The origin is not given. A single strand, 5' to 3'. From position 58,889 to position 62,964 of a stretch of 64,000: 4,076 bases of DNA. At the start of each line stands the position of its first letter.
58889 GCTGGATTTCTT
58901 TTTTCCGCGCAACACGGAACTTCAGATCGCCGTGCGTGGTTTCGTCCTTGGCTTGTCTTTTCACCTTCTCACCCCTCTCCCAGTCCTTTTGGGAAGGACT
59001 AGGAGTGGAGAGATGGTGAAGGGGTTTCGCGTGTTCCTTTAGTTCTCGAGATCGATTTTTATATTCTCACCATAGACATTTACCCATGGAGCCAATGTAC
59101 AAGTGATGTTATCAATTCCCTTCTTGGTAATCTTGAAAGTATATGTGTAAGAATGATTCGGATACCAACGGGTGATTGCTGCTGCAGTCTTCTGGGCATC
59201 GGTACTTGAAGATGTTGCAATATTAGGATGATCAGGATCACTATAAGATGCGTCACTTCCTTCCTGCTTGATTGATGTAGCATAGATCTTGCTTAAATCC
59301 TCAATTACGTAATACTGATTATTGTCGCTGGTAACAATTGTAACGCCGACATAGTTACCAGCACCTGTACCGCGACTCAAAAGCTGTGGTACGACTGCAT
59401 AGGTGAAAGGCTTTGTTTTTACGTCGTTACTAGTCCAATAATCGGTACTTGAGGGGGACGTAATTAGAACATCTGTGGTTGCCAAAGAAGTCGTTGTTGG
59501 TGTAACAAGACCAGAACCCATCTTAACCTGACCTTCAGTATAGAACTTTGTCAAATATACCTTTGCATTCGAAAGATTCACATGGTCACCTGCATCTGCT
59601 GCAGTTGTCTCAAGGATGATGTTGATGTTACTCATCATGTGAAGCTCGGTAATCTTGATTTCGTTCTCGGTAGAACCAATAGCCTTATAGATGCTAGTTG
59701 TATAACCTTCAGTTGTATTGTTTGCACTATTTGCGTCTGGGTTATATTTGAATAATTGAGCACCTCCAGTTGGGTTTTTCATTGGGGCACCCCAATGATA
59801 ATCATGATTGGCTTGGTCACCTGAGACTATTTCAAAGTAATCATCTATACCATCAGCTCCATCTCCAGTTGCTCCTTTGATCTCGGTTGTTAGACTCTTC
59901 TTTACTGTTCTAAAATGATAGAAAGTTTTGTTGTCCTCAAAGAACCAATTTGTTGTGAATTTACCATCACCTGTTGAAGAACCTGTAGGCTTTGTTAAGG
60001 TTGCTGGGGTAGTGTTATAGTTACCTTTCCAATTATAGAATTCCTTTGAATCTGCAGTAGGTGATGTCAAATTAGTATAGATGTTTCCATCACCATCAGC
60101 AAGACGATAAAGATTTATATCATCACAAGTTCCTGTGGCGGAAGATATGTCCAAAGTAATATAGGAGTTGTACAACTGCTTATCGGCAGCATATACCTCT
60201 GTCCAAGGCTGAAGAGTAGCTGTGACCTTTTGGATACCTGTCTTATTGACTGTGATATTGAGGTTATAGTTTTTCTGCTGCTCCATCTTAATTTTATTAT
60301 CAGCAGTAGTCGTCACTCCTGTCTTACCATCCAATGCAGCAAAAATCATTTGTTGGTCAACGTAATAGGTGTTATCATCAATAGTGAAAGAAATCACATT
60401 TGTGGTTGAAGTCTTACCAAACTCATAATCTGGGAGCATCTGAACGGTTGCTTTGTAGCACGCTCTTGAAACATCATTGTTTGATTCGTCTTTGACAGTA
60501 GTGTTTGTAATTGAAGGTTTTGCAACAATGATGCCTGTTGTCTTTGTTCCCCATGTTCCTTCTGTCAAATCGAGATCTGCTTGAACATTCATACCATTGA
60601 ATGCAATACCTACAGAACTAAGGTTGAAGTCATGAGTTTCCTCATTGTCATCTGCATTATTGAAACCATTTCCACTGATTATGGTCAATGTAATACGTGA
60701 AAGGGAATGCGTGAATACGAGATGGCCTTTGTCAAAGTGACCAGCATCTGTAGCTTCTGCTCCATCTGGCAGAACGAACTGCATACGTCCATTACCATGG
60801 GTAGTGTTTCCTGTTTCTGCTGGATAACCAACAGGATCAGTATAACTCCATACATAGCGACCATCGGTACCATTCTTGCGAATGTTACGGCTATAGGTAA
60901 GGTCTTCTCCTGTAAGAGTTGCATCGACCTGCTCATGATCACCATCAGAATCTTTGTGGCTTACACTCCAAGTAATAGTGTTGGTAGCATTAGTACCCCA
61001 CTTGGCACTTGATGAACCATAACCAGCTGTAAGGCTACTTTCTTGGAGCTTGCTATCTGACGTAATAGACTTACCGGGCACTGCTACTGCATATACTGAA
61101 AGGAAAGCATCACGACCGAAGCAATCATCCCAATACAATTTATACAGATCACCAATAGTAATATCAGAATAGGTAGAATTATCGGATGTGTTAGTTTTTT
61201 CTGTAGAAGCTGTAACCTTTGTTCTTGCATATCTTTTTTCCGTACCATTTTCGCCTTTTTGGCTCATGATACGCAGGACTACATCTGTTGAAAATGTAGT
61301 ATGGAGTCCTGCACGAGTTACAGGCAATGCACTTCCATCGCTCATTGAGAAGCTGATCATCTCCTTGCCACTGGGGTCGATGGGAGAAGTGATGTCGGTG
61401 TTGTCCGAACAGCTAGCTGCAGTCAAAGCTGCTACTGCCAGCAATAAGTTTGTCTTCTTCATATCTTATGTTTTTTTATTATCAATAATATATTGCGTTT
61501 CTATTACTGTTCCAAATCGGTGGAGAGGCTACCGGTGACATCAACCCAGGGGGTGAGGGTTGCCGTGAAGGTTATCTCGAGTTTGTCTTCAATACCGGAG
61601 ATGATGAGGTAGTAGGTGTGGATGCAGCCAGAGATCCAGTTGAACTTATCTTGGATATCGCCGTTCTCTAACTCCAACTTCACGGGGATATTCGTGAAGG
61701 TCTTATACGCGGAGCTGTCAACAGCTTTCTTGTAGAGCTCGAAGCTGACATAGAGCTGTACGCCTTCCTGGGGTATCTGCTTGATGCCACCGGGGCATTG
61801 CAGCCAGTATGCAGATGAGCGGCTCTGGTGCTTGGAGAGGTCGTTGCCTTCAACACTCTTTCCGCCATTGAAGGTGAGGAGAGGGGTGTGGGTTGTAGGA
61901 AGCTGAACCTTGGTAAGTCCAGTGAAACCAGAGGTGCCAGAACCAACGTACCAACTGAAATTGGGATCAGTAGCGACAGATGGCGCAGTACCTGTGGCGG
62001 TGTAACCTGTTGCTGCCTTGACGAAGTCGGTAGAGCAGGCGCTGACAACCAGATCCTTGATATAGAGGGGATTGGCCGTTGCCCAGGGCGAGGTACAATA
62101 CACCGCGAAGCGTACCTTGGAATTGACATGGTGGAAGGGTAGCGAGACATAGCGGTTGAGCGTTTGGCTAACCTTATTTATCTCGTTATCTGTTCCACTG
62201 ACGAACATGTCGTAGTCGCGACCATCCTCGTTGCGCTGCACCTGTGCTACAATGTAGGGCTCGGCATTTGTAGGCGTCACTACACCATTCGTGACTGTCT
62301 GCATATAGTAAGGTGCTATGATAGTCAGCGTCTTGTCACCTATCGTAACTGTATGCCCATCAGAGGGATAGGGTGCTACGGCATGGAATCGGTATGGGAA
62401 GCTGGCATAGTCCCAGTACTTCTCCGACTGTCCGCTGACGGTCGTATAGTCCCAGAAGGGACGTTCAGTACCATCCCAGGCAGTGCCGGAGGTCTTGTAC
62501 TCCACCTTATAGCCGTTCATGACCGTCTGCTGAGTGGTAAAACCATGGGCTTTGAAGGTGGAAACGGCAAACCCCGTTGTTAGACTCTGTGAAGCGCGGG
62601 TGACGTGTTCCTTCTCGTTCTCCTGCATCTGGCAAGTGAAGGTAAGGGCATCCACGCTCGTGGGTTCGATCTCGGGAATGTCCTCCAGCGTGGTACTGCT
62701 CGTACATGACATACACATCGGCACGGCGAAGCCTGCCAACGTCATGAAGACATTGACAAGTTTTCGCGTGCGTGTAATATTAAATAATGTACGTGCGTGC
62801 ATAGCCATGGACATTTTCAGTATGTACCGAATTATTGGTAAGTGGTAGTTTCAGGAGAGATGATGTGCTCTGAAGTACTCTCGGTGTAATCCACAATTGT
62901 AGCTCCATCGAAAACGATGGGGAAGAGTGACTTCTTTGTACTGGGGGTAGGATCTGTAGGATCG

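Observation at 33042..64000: A super-operon of more than 31 kb holding 12 fimbrillin-family (type V pilus) lipoproteins, most 2-3 times normal size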

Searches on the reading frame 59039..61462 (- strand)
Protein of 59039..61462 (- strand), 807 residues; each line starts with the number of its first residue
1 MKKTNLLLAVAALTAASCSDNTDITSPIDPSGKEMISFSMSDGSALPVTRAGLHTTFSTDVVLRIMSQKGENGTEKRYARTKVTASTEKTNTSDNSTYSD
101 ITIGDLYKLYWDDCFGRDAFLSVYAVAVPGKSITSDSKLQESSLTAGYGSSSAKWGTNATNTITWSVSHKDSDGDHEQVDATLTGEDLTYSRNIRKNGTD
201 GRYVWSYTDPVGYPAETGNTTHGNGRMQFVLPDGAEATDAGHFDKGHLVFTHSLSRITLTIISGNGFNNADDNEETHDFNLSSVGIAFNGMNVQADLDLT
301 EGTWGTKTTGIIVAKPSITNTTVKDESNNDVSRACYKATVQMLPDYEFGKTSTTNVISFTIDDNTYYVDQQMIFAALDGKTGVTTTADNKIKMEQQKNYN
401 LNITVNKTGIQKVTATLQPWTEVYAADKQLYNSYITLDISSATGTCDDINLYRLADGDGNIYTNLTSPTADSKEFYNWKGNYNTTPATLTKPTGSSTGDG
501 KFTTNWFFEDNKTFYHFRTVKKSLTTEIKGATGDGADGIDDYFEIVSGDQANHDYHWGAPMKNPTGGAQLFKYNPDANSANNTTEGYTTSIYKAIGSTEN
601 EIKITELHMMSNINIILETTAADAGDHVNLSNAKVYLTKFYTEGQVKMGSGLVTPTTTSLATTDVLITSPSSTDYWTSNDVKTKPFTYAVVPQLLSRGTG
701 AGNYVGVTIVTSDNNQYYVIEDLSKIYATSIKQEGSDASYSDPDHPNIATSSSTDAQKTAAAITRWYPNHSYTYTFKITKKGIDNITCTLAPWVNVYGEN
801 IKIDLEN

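Call 5: search_protein_families(library=pfam, proteins=[window:59039-61462:-], max_evalue=0.01)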
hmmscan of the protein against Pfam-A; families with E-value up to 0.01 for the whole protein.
window:59039-61462:- (807 aa): 2 families
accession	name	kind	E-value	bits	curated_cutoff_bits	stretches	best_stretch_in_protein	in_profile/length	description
PF13149.12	Mfa_like_1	-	2.4e-12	47.9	27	2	247-420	114-246/246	Fimbrillin-like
PF00818.23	Ice_nucleation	-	0.0019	18.2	27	1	141-152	11-22/29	Ice nucleation protein repeat (2 copies)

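Call 10: search_protein_families(library=ncbifam, proteins=[window:59039-61462:-], max_evalue=0.01)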
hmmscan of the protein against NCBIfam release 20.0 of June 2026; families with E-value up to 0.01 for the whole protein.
window:59039-61462:- (807 aa): 0 families

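Call 12: find_encoding_contigs(protein=window:59039-61462:-, flank=10000, max_places=6)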
Protein window:59039-61462:- (807 aa): 1 contig read that carries it; 1 place shown.
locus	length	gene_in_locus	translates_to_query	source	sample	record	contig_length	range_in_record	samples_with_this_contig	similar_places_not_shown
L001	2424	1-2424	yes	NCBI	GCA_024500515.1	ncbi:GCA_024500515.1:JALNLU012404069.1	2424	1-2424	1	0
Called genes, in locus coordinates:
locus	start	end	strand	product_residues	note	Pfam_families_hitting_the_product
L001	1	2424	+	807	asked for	PF13149:Mfa_like_1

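Call 13: find_related_loci(query=window:59039-61462:-, collection=genome_contigs, flank=10000)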
Query window:59039-61462:- (807 aa) in genome_contigs; peptide patterns used: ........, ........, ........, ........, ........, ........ (x = any residue, [..] = any of these).
138 stretches matched a pattern; 2 encode a relative of the query (tblastn E <= 1e-3); 2 distinct loci.
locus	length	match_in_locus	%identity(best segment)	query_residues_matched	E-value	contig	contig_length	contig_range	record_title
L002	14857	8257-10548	41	3-807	1e-156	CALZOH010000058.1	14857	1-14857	MAG: uncultured Prevotellaceae bacterium isolate SRR5240748_bin.30_metaWRAP_v1.3_MAG genome assembly, contig: ERZ9450819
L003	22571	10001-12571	37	1-807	1e-125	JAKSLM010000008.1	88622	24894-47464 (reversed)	MAG: Bacteroidaceae bacterium isolate Horse_feces99 MAG099_8, whole genome shotgun sequence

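Call 16: search_protein_families(library=pfam, proteins=[L003:199-2667:-, L003:3226-4680:+, L003:4590-5930:+, L003:5914-7299:+, L003:7326-8705:+, L003:8711-9961:+, L003:10001-12574:+, L003:12632-15010:+, L003:15050-17161:+, L003:17197-21447:+], max_evalue=0.01)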
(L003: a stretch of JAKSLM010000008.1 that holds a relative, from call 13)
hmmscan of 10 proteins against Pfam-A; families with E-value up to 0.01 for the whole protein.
L003:199-2667:- (822 aa): 6 families
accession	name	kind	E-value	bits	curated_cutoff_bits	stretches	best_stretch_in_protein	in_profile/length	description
PF07944.18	Beta-AFase-like_GH127_cat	-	3.6e-115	385.4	24.9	1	47-441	1-375/376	Beta-L-arabinofuranosidase, GH127 catalytic domain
PF20737.2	Glyco_hydro127C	-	3e-25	88.2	23.7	1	564-669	1-71/71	Glycoside hydrolase family 127 C-terminal domain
PF20736.2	Glyco_hydro127M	-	2.5e-22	79.2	24.2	1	452-562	2-95/95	Beta-L-arabinofuranosidase, GH127 middle domain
PF22633.2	F5_F8_type_C_2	-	7.2e-08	33.4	27.8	1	713-803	8-90/91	NedA-like, galactose-binding domain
PF00754.31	F5_F8_type_C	-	1.4e-06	28.9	28.2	1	717-808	23-114/127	F5/8 type C domain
PF07470.19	Glyco_hydro_88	-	0.00024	20.6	26.6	0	178-261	28-100/352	Glycosyl Hydrolase Family 88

L003:3226-4680:+ (484 aa): 1 family
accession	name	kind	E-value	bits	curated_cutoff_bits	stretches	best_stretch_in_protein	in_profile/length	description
PF12099.14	DUF3575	-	5e-10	39.4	21.1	1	283-468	18-175/177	Protein of unknown function (DUF3575)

L003:4590-5930:+ (446 aa): 0 families

L003:5914-7299:+ (461 aa): 1 family
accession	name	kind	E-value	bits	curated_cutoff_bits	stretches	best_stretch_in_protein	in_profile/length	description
PF13149.12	Mfa_like_1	-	6.8e-08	33.3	27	1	156-413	42-238/246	Fimbrillin-like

L003:7326-8705:+ (459 aa): 0 families

L003:8711-9961:+ (416 aa): 0 families

L003:10001-12574:+ (857 aa): 1 family
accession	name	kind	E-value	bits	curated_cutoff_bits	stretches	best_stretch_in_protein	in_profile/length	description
PF13149.12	Mfa_like_1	-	4.1e-20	73.3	27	2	290-464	114-246/246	Fimbrillin-like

L003:12632-15010:+ (792 aa): 1 family
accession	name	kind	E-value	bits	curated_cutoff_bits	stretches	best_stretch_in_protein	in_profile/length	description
PF13149.12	Mfa_like_1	-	8.7e-23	82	27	2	284-461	115-246/246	Fimbrillin-like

L003:15050-17161:+ (703 aa): 1 family
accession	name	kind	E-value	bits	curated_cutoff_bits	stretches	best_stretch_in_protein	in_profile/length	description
PF13149.12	Mfa_like_1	-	5.3e-39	135.1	27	2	109-374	34-246/246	Fimbrillin-like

L003:17197-21447:+ (1416 aa): 0 families

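Call 30: find_homologous_proteins(query=window:59039-61462:-, max_evalue=0.00001)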
Query window:59039-61462:- (807 aa): 210 proteins with E <= 0.00001 among 8000 candidates; the best 120 are listed.
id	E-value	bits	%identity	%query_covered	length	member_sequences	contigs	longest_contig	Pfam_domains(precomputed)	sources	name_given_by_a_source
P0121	0.0e+0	1729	100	95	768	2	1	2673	PF13149.13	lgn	-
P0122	0.0e+0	1613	91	100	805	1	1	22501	PF13149.13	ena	-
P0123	0.0e+0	1495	83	100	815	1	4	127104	PF13149.13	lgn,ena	-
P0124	0.0e+0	1223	73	98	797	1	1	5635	PF13149.13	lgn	-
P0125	0.0e+0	1214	72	98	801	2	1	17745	PF13149.13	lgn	-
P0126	0.0e+0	1180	71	96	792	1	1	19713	PF13149.13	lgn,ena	-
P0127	7.1e-295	999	63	98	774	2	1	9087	PF13149.13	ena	-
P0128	6.0e-293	992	63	100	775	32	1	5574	PF13149.13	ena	-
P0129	1.2e-286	971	61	100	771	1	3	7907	PF13149.13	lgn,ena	-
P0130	9.4e-286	969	61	100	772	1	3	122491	PF13149.13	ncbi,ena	-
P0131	2.0e-284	964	61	100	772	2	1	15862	PF13149.13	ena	-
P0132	8.9e-284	962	62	100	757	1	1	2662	PF13149.13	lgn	-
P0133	4.3e-273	927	59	100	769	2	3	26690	PF13149.13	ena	-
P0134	4.8e-180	619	46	100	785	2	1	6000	PF13149.13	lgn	-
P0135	8.8e-167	575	44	100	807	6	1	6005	PF13149.13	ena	-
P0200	2.2e-130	455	40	99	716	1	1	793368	PF13149.13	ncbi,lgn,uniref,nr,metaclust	ncbi:fimbrillin family protein [Prevotella sp. MA2016]|uniref:fimbrillin family protein n=1 Tax=Prev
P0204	3.0e-129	451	40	100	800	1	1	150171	PF13149.13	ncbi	-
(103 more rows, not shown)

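Call 31: find_encoding_contigs(protein=P0123, flank=10000, max_places=2)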
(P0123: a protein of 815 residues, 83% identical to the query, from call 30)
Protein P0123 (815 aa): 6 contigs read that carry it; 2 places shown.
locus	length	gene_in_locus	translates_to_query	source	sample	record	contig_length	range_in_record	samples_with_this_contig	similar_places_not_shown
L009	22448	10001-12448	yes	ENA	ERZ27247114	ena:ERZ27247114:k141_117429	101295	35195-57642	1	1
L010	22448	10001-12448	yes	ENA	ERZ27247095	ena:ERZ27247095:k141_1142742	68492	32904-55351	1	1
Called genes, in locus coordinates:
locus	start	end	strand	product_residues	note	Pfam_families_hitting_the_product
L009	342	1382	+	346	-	PF03186:CobD_Cbib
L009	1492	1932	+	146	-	PF02464:CinA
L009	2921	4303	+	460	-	PF12099:DUF3575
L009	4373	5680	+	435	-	-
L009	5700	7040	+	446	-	-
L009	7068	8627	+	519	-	-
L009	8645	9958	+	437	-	-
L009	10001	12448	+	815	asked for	PF13149:Mfa_like_1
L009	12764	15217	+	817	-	PF13149:Mfa_like_1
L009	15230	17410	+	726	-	PF13149:Mfa_like_1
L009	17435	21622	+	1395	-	-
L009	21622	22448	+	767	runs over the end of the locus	PF13149:Mfa_like_1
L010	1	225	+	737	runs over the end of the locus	PF12971:NAGLU_N, PF05089:NAGLU, PF12972:NAGLU_C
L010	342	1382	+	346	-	PF03186:CobD_Cbib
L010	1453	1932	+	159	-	PF02464:CinA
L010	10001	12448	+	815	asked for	PF13149:Mfa_like_1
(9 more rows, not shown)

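Call 32: find_encoding_contigs(protein=P0200, flank=10000, max_places=1)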
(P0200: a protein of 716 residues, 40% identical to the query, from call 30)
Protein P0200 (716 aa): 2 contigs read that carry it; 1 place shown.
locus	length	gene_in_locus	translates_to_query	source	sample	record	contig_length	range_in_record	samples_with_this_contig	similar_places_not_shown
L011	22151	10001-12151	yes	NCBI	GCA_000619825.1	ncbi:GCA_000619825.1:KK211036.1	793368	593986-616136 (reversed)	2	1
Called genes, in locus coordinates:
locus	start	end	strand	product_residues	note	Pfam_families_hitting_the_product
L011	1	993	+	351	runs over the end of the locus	PF28541:DUF8433, PF00119:ATP-synt_A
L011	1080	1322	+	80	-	PF00137:ATP-synt_C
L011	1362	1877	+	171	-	PF00430:ATP-synt_B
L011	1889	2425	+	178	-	PF00213:OSCP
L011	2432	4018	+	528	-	PF02874:ATP-synt_ab_N, PF00006:ATP-synt_ab, PF00306:ATP-synt_ab_C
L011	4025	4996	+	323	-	PF00231:ATP-synt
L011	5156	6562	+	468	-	PF12099:DUF3575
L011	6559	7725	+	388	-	-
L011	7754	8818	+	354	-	PF13149:Mfa_like_1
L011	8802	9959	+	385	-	PF13149:Mfa_like_1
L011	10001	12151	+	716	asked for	PF13149:Mfa_like_1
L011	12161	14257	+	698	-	PF13149:Mfa_like_1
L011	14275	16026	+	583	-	PF13149:Mfa_like_1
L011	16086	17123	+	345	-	PF13149:Mfa_like_1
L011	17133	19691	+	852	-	PF13149:Mfa_like_1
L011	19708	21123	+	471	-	-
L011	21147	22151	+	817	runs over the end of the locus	-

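Call 39: search_protein_families(library=ncbifam, proteins=[L003:21097-21447:+], max_evalue=10)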
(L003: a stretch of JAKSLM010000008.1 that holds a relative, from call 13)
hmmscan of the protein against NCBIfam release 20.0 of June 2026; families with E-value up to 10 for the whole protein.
L003:21097-21447:+ (116 aa): 1 family
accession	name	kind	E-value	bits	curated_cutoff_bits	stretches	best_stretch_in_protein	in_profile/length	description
TIGR02072.1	BioC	equivalog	0.059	13.1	184.95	1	45-85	38-78/244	malonyl-ACP O-methyltransferase BioC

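Call 65: search_protein_families(library=pfam, proteins=[L009:2921-4303:+, L009:4373-5680:+, L009:5700-7040:+, L009:7068-8627:+, L009:8645-9958:+, L011:6559-7725:+, L003:4590-5930:+], max_evalue=1)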
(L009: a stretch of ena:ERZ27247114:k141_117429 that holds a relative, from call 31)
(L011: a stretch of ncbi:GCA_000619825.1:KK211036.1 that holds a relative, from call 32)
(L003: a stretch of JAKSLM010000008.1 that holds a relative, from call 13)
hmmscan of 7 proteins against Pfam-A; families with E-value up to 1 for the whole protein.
L009:2921-4303:+ (460 aa): 3 families
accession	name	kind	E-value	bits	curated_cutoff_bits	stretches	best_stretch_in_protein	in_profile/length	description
PF12099.14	DUF3575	-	3.6e-13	49.7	21.1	1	265-450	18-175/177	Protein of unknown function (DUF3575)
PF25765.1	PLK4_bind_CEP192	-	0.085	12.8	22.7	1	48-61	20-33/44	CEP192, PLK4 binding region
PF00691.25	OmpA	-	0.21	12.4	27.2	1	79-122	18-61/98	OmpA family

L009:4373-5680:+ (435 aa): 0 families

L009:5700-7040:+ (446 aa): 0 families

L009:7068-8627:+ (519 aa): 1 family
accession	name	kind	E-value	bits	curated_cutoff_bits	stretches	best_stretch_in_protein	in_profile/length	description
PF08139.17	LPAM_1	-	0.036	14.9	20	1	1-18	1-18/18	Prokaryotic membrane lipoprotein lipid attachment site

L009:8645-9958:+ (437 aa): 1 family
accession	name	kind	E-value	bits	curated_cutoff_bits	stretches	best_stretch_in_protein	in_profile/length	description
PF13149.12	Mfa_like_1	-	3.6e-05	24.4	27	1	98-424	31-246/246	Fimbrillin-like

L011:6559-7725:+ (388 aa): 1 family
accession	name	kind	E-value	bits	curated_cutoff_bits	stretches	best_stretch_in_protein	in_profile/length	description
PF17145.10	DUF5119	-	2.4e-05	24.7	27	1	112-267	62-190/191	Domain of unknown function (DUF5119)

L003:4590-5930:+ (446 aa): 2 families
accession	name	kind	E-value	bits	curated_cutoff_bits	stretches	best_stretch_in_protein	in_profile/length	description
PF02340.21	PRRSV_Env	-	0.1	12.9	27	1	16-62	158-203/206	PRRSV putative envelope protein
PF06004.18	DUF903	-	0.31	11.4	27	0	171-189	6-24/49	Bacterial protein of unknown function (DUF903)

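Call 76: find_encoding_contigs(protein=P0204, flank=10000, max_places=1)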
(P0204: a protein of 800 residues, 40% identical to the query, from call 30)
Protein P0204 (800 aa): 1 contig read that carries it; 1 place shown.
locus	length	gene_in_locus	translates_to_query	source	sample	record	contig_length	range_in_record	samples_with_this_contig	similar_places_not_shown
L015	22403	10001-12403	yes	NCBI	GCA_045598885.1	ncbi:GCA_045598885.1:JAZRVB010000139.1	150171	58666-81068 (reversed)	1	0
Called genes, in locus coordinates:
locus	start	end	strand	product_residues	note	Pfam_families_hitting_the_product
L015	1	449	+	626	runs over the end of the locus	PF13448:DUF4114 (faint)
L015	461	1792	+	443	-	PF00953:Glycos_transf_4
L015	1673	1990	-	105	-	-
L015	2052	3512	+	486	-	PF12099:DUF3575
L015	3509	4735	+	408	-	-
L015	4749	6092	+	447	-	PF13149:Mfa_like_1 (weak)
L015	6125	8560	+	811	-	PF13149:Mfa_like_1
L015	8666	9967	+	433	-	-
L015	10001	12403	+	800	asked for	PF13149:Mfa_like_1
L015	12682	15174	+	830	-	PF13149:Mfa_like_1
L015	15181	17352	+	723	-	PF13149:Mfa_like_1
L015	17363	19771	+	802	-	PF13149:Mfa_like_1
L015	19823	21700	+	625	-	PF13149:Mfa_like_1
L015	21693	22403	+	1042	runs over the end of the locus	-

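Call 109: search_solved_structures(query=A7, max_evalue=10)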
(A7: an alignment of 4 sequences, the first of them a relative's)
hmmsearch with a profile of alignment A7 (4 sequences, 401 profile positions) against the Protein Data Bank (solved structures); distinct sequences matched with E-value up to 10: 0.

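Call 111: search_protein_families(library=pfam, proteins=[L009:4373-5680:+, L009:7068-8627:+], max_evalue=5)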
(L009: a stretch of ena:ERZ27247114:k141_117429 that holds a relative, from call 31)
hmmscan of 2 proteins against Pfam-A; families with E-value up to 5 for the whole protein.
L009:4373-5680:+ (435 aa): 0 families

L009:7068-8627:+ (519 aa): 1 family
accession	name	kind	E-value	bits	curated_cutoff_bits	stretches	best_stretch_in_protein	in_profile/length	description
PF08139.17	LPAM_1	-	0.036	14.9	20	1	1-18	1-18/18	Prokaryotic membrane lipoprotein lipid attachment site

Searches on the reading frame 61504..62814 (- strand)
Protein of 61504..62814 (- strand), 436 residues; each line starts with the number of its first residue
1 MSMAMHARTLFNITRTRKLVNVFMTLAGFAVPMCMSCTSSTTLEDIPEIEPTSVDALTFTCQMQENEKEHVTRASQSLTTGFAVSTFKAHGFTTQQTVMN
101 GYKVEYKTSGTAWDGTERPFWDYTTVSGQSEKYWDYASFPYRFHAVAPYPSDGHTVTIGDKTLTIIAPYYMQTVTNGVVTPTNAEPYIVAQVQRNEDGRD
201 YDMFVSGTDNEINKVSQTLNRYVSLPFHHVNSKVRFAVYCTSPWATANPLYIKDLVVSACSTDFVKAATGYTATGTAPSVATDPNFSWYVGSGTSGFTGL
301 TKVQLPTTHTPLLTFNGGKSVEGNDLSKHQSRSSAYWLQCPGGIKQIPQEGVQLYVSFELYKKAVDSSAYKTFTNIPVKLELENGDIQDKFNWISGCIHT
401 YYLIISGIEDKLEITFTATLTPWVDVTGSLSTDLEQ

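Call 5: search_protein_families(library=pfam, proteins=[window:61504-62814:-], max_evalue=0.01)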
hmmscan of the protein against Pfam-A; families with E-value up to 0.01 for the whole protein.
window:61504-62814:- (436 aa): 0 families

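Call 10: search_protein_families(library=ncbifam, proteins=[window:61504-62814:-], max_evalue=0.01)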
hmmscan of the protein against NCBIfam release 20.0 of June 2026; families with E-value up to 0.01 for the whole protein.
window:61504-62814:- (436 aa): 0 families

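Call 27: find_encoding_contigs(protein=window:61504-62814:-, flank=10000, max_places=6)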
Protein window:61504-62814:- (436 aa): no gene with exactly this product is on record in the collection.

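Call 28: find_encoding_contigs(protein=window:61504-62802:-, flank=10000, max_places=6)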
Protein window:61504-62802:- (432 aa): 1 contig read that carries it; 1 place shown.
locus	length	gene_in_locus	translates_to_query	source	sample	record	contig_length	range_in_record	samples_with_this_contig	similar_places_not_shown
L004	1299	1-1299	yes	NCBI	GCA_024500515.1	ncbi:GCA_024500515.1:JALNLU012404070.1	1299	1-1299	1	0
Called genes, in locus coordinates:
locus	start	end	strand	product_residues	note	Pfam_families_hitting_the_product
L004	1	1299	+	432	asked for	?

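Call 111: search_protein_families(library=pfam, proteins=[window:61504-62802:-], max_evalue=5)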
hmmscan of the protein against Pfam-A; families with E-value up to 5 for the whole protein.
window:61504-62802:- (432 aa): 0 families
